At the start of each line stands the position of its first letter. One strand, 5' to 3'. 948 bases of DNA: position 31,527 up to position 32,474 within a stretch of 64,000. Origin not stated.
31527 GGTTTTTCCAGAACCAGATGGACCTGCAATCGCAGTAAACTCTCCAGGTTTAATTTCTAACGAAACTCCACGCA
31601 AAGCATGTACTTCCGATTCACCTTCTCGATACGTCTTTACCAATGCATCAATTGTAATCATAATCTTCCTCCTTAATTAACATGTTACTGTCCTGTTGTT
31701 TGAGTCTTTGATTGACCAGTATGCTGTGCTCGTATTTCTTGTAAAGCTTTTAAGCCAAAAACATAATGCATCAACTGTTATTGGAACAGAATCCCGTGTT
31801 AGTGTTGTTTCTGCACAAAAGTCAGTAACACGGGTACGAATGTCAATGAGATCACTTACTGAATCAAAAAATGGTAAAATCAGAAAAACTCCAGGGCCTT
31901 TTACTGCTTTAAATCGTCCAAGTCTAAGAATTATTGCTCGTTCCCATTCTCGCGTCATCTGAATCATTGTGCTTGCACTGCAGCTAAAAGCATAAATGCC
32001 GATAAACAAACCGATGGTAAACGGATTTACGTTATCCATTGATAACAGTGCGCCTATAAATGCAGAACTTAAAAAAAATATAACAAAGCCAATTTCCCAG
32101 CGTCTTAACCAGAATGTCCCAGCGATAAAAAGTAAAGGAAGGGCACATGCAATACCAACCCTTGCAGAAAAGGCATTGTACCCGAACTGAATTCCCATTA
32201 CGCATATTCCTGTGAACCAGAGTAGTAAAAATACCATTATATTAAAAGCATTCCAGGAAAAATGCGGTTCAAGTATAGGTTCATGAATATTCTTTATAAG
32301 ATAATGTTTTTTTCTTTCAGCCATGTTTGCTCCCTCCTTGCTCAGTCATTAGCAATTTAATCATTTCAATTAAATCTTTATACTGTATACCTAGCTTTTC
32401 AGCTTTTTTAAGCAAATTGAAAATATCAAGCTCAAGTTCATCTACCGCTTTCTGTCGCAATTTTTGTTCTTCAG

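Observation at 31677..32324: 4-TM module fused to a half SPFH (band-7) domain inside an ABC/FtsX/LolA-like export operon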

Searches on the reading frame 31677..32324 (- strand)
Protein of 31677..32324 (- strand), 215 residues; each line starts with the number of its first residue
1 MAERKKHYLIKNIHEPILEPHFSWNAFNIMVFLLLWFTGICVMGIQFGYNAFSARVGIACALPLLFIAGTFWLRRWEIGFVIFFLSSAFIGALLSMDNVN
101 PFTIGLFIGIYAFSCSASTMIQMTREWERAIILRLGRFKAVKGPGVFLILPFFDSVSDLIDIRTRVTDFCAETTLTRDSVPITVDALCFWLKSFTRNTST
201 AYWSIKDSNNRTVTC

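Call 3: search_protein_families(library=pfam, proteins=[window:31677-32324:-], max_evalue=0.1)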
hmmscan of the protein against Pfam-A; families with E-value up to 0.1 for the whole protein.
window:31677-32324:- (215 aa): 1 family
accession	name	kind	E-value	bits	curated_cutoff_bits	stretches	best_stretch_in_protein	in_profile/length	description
PF01145.31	Band_7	-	7.2e-11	42.9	23.6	1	124-190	3-68/176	SPFH domain / Band 7 family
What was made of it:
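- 31755..31955 (-): Retained N-terminal third of the SPFH domain (residues 124-190: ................VDALCFW). It corresponds to human stomatin residues of about 57-125. Pfam positions 3-68 of 176 (call 3).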

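Call 4: search_protein_families(library=ncbifam, proteins=[window:31677-32324:-], max_evalue=0.1)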
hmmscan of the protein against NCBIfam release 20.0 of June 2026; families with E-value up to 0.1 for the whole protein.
window:31677-32324:- (215 aa): 2 families
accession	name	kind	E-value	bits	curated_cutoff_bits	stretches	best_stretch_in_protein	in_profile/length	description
TIGR01933.1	hflK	equivalog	0.0029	17.1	159.4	1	122-179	2-58/261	FtsH protease activity modulator HflK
TIGR01932.1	hflC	equivalog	0.0069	15.2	134.4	1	120-190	19-95/318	protease modulator HflC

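Call 5: find_homologous_proteins(query=window:31677-32324:-, max_evalue=0.001)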
Query window:31677-32324:- (215 aa): 297 proteins with E <= 0.001 among 588 candidates; the best 120 are listed.
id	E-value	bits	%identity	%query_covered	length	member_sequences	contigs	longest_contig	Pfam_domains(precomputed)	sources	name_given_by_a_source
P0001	2.4e-140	483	100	100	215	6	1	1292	PF01145.32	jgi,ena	-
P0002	1.5e-101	357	82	89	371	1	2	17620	PF01145.32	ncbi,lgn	-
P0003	1.1e-80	288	66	88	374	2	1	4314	PF01145.32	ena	-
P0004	3.8e-79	283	65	89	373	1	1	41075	PF01145.32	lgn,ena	-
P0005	8.6e-48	181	59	63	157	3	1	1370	-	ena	-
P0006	7.9e-44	168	44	88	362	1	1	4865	PF01145.32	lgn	-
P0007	2.5e-43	166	47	89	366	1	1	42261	PF01145.32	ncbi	-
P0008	6.5e-43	165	45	88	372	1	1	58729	PF01145.32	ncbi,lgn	-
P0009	9.7e-43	164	49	87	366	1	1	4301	PF01145.32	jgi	jgi:regulator of protease activity HflC (stomatin/prohibitin superfamily)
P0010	1.5e-42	164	45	87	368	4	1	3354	PF01145.32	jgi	jgi:regulator of protease activity HflC (stomatin/prohibitin superfamily)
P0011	2.2e-41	160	44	88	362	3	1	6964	PF01145.32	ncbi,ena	-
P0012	3.5e-40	156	42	89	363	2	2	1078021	PF01145.32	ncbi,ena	-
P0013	4.0e-39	153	46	88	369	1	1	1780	PF01145.32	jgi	jgi:regulator of protease activity HflC (stomatin/prohibitin superfamily)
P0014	4.3e-39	152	44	87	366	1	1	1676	PF01145.32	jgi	jgi:regulator of protease activity HflC (stomatin/prohibitin superfamily)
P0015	1.4e-38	151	43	85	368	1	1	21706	PF01145.32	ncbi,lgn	-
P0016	1.6e-38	151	42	88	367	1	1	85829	PF01145.32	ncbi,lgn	-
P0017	1.4e-37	148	43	88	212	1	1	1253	PF01145.32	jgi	jgi:hypothetical protein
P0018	6.5e-37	145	46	88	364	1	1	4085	PF01145.32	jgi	jgi:regulator of protease activity HflC (stomatin/prohibitin superfamily)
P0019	7.7e-37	145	42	89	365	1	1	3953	PF01145.32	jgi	jgi:regulator of protease activity HflC (stomatin/prohibitin superfamily)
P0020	1.7e-35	141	42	88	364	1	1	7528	PF01145.32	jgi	jgi:regulator of protease activity HflC (stomatin/prohibitin superfamily)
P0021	1.2e-33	135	43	88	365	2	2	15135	PF01145.32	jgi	-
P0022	2.7e-33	134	39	88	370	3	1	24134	PF01145.32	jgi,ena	-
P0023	3.6e-33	133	45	88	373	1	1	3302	PF01145.32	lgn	-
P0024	7.3e-33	132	42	87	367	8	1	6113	PF01145.32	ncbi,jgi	-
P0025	1.1e-31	128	39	87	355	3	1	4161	PF01145.32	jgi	-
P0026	1.1e-31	128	42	87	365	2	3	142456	PF01145.32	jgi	-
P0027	3.2e-31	127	43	88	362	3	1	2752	PF01145.32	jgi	-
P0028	4.0e-31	126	40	88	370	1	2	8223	PF01145.32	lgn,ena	-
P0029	5.1e-31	126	40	86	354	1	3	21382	PF01145.32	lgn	-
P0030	6.3e-31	126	41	87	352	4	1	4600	PF01145.32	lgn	-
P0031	1.2e-30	125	40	87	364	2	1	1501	PF01145.32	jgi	jgi:regulator of protease activity HflC (stomatin/prohibitin superfamily)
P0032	1.8e-30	124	41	88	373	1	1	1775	PF01145.32,PF13421.12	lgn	-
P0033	3.5e-30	123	39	87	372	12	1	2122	PF01145.32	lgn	-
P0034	5.7e-30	123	39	87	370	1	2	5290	PF01145.32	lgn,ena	-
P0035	1.4e-29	121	37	87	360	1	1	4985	PF01145.32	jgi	-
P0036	2.6e-29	120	41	88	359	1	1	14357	PF01145.32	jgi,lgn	jgi:regulator of protease activity HflC (stomatin/prohibitin superfamily)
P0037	3.5e-29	120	55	44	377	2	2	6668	PF01145.32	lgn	-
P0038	4.3e-29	120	38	87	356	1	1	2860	PF01145.32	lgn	-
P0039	4.4e-29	120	39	89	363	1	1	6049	PF01145.32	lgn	-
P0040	4.4e-29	120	39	87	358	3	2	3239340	PF01145.32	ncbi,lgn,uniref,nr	ncbi:SPFH domain-containing protein [Gracilinema caldarium]|uniref:Band 7 protein n=1 Tax=Gracilinem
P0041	4.8e-29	120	38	89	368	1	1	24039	PF01145.32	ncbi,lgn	-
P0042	9.6e-29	119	38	85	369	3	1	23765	PF01145.32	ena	-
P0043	2.1e-27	114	57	40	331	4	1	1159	PF01145.32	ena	-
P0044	2.9e-27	114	50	55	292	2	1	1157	PF01145.32,PF13421.12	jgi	jgi:regulator of protease activity HflC (stomatin/prohibitin superfamily)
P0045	3.9e-27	113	69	34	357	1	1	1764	PF01145.32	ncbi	-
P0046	6.1e-27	113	39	82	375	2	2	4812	PF01145.32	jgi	jgi:regulator of protease activity HflC (stomatin/prohibitin superfamily)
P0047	6.2e-27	113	57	40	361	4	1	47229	PF01145.32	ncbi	-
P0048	6.8e-27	113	45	63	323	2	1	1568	PF01145.32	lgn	-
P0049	7.3e-27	112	37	87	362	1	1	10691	PF01145.32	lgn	-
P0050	8.6e-27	112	39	89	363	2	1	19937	PF01145.32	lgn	-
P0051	1.1e-26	112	35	86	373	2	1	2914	PF01145.32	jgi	-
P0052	1.1e-26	112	58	43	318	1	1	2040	PF01145.32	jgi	jgi:regulator of protease activity HflC (stomatin/prohibitin superfamily)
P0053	1.1e-26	112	38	87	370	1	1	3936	PF01145.32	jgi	-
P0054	1.9e-26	111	35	87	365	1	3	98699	PF01145.32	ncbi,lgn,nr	ncbi:MAG: slipin family protein [Spirochaetes bacterium]|nr:slipin family protein [Spirochaetota bac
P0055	2.3e-26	111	43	62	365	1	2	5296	PF01145.32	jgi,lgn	jgi:regulator of protease activity HflC (stomatin/prohibitin superfamily)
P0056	2.3e-26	111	69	33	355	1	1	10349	PF01145.32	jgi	jgi:regulator of protease activity HflC (stomatin/prohibitin superfamily)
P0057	2.3e-26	111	54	44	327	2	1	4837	PF01145.32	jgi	-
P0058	2.8e-26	111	56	40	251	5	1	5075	PF01145.32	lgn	-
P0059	2.8e-26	111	66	34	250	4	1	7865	PF01145.32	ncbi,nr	ncbi:MAG TPA: SPFH domain-containing protein, partial [Spirochaetota bacterium]|nr:SPFH domain-conta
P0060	4.5e-26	110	38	85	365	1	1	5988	PF01145.32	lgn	-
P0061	4.5e-26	110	56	40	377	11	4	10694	PF01145.32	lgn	-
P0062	5.3e-26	110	36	85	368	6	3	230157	PF01145.32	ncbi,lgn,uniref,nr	ncbi:SPFH domain-containing protein [Sediminispirochaeta bajacaliforniensis]|uniref:SPFH domain-cont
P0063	6.2e-26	109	69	33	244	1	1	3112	PF01145.32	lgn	-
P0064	8.6e-26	109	37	88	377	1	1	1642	PF01145.32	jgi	jgi:regulator of protease activity HflC (stomatin/prohibitin superfamily)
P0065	9.3e-26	109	36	89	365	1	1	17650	PF01145.32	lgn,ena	-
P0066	1.1e-25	109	38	85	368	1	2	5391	PF01145.32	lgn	-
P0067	1.1e-25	109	73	33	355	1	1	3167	PF01145.32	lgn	-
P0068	1.2e-25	108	58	40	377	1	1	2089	PF01145.32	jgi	jgi:regulator of protease activity HflC (stomatin/prohibitin superfamily)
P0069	1.3e-25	108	53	53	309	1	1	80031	PF01145.32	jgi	jgi:hypothetical protein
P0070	1.4e-25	108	38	84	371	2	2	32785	PF01145.32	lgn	-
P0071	1.4e-25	108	53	53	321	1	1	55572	PF01145.32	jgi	jgi:hypothetical protein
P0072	3.4e-25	107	63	33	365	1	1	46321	PF01145.32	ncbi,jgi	-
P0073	4.0e-25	107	63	33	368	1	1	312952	PF01145.32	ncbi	ncbi:hypothetical protein MASR2M78_19200 [Treponema sp.]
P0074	4.1e-25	107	40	77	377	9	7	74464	PF01145.32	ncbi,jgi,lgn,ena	-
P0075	6.6e-25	106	73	31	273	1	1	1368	PF01145.32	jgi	jgi:regulator of protease activity HflC (stomatin/prohibitin superfamily)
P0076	7.1e-25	106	67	33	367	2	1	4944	PF01145.32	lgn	-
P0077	7.9e-25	106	55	40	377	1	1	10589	PF01145.32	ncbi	-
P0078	8.3e-25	106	50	53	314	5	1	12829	PF01145.32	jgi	jgi:regulator of protease activity HflC (stomatin/prohibitin superfamily)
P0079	9.9e-25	106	44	63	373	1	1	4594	PF01145.32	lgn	-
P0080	1.3e-24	105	78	31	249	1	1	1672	PF01145.32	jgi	jgi:regulator of protease activity HflC (stomatin/prohibitin superfamily)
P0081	1.3e-24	105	56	42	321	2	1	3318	PF01145.32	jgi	jgi:regulator of protease activity HflC (stomatin/prohibitin superfamily)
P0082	1.4e-24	105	62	33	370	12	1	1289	PF01145.32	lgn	-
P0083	1.5e-24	105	44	62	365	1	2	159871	PF01145.32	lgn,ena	-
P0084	1.6e-24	105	65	33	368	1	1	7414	PF01145.32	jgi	-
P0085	1.8e-24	105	65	33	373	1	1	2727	PF01145.32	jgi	jgi:regulator of protease activity HflC (stomatin/prohibitin superfamily)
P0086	1.8e-24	105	46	53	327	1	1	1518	PF01145.32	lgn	-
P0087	1.8e-24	105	43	63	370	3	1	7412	PF01145.32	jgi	jgi:regulator of protease activity HflC (stomatin/prohibitin superfamily)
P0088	1.9e-24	105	40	76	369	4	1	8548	PF01145.32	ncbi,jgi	-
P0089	2.4e-24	104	49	51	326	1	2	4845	PF01145.32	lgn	-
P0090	2.5e-24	104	46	53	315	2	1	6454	PF01145.32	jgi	jgi:regulator of protease activity HflC (stomatin/prohibitin superfamily)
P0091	2.9e-24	104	49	52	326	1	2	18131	PF01145.32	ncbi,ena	-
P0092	2.9e-24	104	58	37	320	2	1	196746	PF01145.32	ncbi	-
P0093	3.4e-24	104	56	40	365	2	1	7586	PF01145.32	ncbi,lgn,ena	ncbi:MAG: SPFH domain-containing protein [Treponemataceae bacterium]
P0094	4.0e-24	104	64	35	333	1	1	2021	PF01145.32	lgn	-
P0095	5.2e-24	103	39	85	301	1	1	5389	PF01145.32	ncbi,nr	ncbi:MAG: hypothetical protein LBK02_08675, partial [Treponema sp.]|nr:hypothetical protein [Trepone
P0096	6.9e-24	103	50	51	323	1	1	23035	PF01145.32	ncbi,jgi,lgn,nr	ncbi:MAG: hypothetical protein LBD79_11350 [Treponema sp.]|jgi:regulator of protease activity HflC (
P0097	7.1e-24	103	56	40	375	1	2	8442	PF01145.32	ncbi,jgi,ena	-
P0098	7.5e-24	103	61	33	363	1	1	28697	PF01145.32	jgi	jgi:regulator of protease activity HflC (stomatin/prohibitin superfamily)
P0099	7.6e-24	103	66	34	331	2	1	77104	PF01145.32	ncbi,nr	ncbi:MAG: SPFH domain-containing protein [Spirochaetes bacterium]|nr:SPFH domain-containing protein 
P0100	8.2e-24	103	52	42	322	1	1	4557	PF01145.32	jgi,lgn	-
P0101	8.7e-24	102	57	40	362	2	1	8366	PF01145.32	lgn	-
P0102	9.8e-24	102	48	53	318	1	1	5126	PF01145.32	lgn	-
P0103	1.0e-23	102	36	95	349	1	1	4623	PF01145.32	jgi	jgi:regulator of protease activity HflC (stomatin/prohibitin superfamily)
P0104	1.0e-23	102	65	33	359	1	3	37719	PF01145.32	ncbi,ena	-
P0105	1.1e-23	102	37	88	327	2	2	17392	PF01145.32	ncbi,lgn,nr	ncbi:MAG: hypothetical protein JXK07_03720 [Spirochaetes bacterium]|nr:hypothetical protein [Spiroch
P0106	1.2e-23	102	65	33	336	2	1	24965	PF01145.32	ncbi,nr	ncbi:MAG: slipin family protein [Treponema sp.]|nr:slipin family protein [Treponema sp.]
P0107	1.2e-23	102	63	34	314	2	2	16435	PF01145.32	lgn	-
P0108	1.3e-23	102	53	42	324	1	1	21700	PF01145.32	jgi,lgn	jgi:regulator of protease activity HflC (stomatin/prohibitin superfamily)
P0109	1.3e-23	102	45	54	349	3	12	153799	PF01145.32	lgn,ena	-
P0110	1.8e-23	101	43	52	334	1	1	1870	PF01145.32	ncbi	-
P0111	1.9e-23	101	63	35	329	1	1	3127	PF01145.32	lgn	-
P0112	2.2e-23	101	65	33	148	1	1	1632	PF01145.32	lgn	-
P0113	2.3e-23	101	47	54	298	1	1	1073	PF01145.32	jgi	jgi:regulator of protease activity HflC (stomatin/prohibitin superfamily)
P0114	2.4e-23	101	62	33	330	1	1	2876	PF01145.32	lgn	-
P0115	2.5e-23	101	68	31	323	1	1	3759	PF01145.32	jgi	jgi:regulator of protease activity HflC (stomatin/prohibitin superfamily)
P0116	3.5e-23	100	62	33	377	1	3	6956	PF01145.32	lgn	-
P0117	3.7e-23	100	46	52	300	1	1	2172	PF01145.32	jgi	jgi:regulator of protease activity HflC (stomatin/prohibitin superfamily)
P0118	3.7e-23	100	63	33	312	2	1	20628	PF01145.32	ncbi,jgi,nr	ncbi:MAG: slipin family protein [Spirochaetaceae bacterium]|jgi:regulator of protease activity HflC 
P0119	4.1e-23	100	66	33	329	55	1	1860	PF01145.32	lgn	-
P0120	4.3e-23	100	66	33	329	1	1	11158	PF01145.32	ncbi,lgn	-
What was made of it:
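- Homologues are 355-377 aa. The closest is P0002, 371 aa, 82% identical over residues 1-191 (call 5).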

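Call 6: find_encoding_contigs(protein=P0002, flank=8000, max_places=4)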
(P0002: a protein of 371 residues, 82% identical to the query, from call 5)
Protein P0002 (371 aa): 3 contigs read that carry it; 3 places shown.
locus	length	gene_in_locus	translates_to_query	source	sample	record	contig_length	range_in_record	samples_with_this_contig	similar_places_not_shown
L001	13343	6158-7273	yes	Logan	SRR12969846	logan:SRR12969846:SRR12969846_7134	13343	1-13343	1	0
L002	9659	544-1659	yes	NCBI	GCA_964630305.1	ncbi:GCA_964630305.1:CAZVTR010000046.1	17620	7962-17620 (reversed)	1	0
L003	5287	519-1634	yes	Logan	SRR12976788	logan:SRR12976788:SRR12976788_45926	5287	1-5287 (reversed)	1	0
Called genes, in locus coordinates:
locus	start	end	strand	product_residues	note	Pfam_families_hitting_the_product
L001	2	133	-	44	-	?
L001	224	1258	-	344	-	PF01547:SBP_bac_1, PF13531:SBP_bac_11, PF13416:SBP_bac_8, PF13343:SBP_bac_6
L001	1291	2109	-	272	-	PF00528:BPD_transp_1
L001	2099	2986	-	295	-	PF00528:BPD_transp_1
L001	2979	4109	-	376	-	PF00005:ABC_tran, PF13304:AAA_21 (faint), PF08402:TOBE_2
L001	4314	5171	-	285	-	PF12388:Peptidase_M57 (weak), PF00413:Peptidase_M10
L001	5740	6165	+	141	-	PF00392:GntR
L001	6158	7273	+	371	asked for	PF01145:Band_7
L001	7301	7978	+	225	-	PF00005:ABC_tran, PF02463:SMC_N (weak), PF13304:AAA_21 (faint)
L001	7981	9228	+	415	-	PF12704:MacB_PCD, PF02687:FtsX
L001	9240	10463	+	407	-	PF12704:MacB_PCD, PF02687:FtsX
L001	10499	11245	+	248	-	PF17131:TP_0789-like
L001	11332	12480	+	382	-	-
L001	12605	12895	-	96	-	PF02482:Ribosomal_S30AE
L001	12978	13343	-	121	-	?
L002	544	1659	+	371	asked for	PF01145:Band_7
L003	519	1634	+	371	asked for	PF01145:Band_7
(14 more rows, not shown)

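Call 7: find_encoding_contigs(protein=P0004, flank=8000, max_places=3)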
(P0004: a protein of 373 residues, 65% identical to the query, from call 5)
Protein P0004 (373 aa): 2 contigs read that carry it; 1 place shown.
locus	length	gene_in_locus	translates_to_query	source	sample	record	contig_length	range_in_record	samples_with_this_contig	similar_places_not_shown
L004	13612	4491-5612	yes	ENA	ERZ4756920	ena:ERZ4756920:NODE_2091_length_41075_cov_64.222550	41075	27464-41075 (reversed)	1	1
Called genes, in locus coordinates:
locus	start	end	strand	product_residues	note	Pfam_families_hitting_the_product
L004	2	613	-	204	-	?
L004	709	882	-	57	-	-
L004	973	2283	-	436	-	PF01841:Transglut_core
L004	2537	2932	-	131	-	PF13635:DUF4143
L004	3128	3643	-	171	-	PF13173:AAA_14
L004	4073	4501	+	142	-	PF00392:GntR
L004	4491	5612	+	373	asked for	PF01145:Band_7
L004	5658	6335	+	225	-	PF00005:ABC_tran, PF02463:SMC_N (faint), PF13304:AAA_21 (weak)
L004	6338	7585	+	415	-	PF12704:MacB_PCD, PF02687:FtsX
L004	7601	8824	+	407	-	PF12704:MacB_PCD, PF02687:FtsX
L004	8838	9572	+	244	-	PF17131:TP_0789-like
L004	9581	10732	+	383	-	-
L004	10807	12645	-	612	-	PF05960:DUF885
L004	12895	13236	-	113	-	PF01155:HypA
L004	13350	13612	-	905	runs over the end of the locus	PF00037:Fer4 (weak), PF14691:Fer4_20, PF00890:FAD_binding_2 (weak), PF01266:DAO, PF01946:Thi4 (weak), PF03486:HI0933_like (weak), PF07992:Pyr_redox_2, PF13450:NAD_binding_8, +4 more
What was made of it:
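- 32317..32754 (-): YtrA-type GntR-family regulator, 145 aa. Its stop codon overlaps the start of the SPFH ORF by 8 nt (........). The same 8-nt (L001) or 11-nt (L004) overlap occurs in the orthologues (calls 6, 7).
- Orthologous operons L001-L004 have the same gene order with a full-length SPFH gene (calls 6, 7).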

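Call 8: find_encoding_contigs(protein=P0001, flank=8000, max_places=6)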
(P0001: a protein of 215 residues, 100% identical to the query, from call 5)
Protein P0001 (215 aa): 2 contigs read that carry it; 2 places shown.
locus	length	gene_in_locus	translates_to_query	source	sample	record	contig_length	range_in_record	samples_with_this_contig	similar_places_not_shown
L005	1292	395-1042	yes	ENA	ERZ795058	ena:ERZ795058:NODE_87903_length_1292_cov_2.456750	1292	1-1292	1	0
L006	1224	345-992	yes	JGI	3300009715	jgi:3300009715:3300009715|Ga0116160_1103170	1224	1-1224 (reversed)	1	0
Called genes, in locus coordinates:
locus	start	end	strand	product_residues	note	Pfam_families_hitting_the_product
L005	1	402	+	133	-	?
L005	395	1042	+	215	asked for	PF01145:Band_7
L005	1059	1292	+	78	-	?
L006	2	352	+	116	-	?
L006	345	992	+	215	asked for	PF01145:Band_7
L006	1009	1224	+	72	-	?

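Call 15: find_related_loci(query=A1, collection=genome_contigs, flank=8000)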
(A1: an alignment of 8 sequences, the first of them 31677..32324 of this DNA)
Query A1 (215 aa) in genome_contigs; peptide patterns used: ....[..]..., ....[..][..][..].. (x = any residue, [..] = any of these).
354 stretches matched a pattern; 334 encode a relative of the query (tblastn E <= 1e-3); the best 80 are kept; 80 distinct loci.
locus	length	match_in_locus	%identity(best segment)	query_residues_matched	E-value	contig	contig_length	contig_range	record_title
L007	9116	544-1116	82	1-191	9e-109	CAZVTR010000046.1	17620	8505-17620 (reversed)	MAG TPA_asm: uncultured Treponemataceae bacterium isolate binchicken_co135_161 genome assembly, contig: NODE_5007_length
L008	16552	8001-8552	44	1-191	2e-44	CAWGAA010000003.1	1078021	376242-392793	MAG: uncultured Spirochaetota bacterium isolate MFD04408.bin.1.18 genome assembly, contig: contig_36359, whole genome sh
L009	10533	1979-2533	43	3-191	3e-40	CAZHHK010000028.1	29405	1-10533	MAG TPA_asm: uncultured Spirochaetales bacterium isolate SRP167436_co1_204 genome assembly, contig: NODE_2293_length_294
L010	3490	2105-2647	42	4-191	9e-40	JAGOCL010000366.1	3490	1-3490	MAG: Spirochaetes bacterium isolate Go_SlDig_bin_318 Go_SlDig_101278_length_3490_cov_6.373476, whole genome shotgun sequ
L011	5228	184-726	42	3-191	2e-38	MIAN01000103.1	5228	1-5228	MAG: Spirochaetes bacterium GWB1_27_13 gwb1_scaffold_26206, whole genome shotgun sequence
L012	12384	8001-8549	39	3-191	4e-37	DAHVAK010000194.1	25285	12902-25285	MAG TPA_asm: Spirochaetales bacterium isolate clean1700 k141_374489, whole genome shotgun sequence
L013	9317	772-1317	42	3-191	8e-37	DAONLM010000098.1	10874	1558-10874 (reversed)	MAG TPA_asm: Spirochaetota bacterium isolate AMR_MDS_3687 NODE_4905_length_10874_cov_11.107034, whole genome shotgun seq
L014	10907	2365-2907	39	4-191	5e-35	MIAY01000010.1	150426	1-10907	MAG: Spirochaetes bacterium GWE1_32_154 gwe1_scaffold_17, whole genome shotgun sequence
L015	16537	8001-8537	38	6-191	1e-34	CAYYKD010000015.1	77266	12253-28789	MAG TPA_asm: uncultured Spirochaetales bacterium isolate binchicken_co113_85 genome assembly, contig: NODE_357_length_77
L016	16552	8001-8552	38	1-191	2e-33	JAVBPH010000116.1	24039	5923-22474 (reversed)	MAG: Treponemataceae bacterium isolate EPI_MAG_00133 c_000001977352, whole genome shotgun sequence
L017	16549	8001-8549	41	3-191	5e-33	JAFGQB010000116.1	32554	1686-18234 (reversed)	MAG: Spirochaetes bacterium isolate Zod_Metabat.719 k87_2862767, whole genome shotgun sequence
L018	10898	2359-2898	41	5-191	1e-32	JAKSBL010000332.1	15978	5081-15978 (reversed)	MAG: Spirochaetes bacterium isolate MAG.183 k141_2925715, whole genome shotgun sequence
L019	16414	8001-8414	44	48-191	4e-32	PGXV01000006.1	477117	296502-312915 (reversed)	MAG: Spirochaetae bacterium HGW-Spirochaetae-3 08E140C01_z5_2013_Ig3399_v2_scaffold_83, whole genome shotgun sequence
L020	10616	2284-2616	51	75-191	3e-32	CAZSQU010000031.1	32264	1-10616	MAG TPA_asm: uncultured Spirochaetales bacterium isolate binchicken_co309_6 genome assembly, contig: NODE_770_length_322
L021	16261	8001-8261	59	105-191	9e-31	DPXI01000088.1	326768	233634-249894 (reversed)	MAG TPA_asm: Treponema sp. isolate UBA12037 contig_540, whole genome shotgun sequence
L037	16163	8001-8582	37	4-191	6e-30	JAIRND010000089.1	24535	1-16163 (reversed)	MAG: Treponema sp. isolate Cd354_bin14 k119_1715998, whole genome shotgun sequence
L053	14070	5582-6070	38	22-191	3e-28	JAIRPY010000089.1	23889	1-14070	MAG: Spirochaetaceae bacterium isolate Cf509_bin66 k119_470253, whole genome shotgun sequence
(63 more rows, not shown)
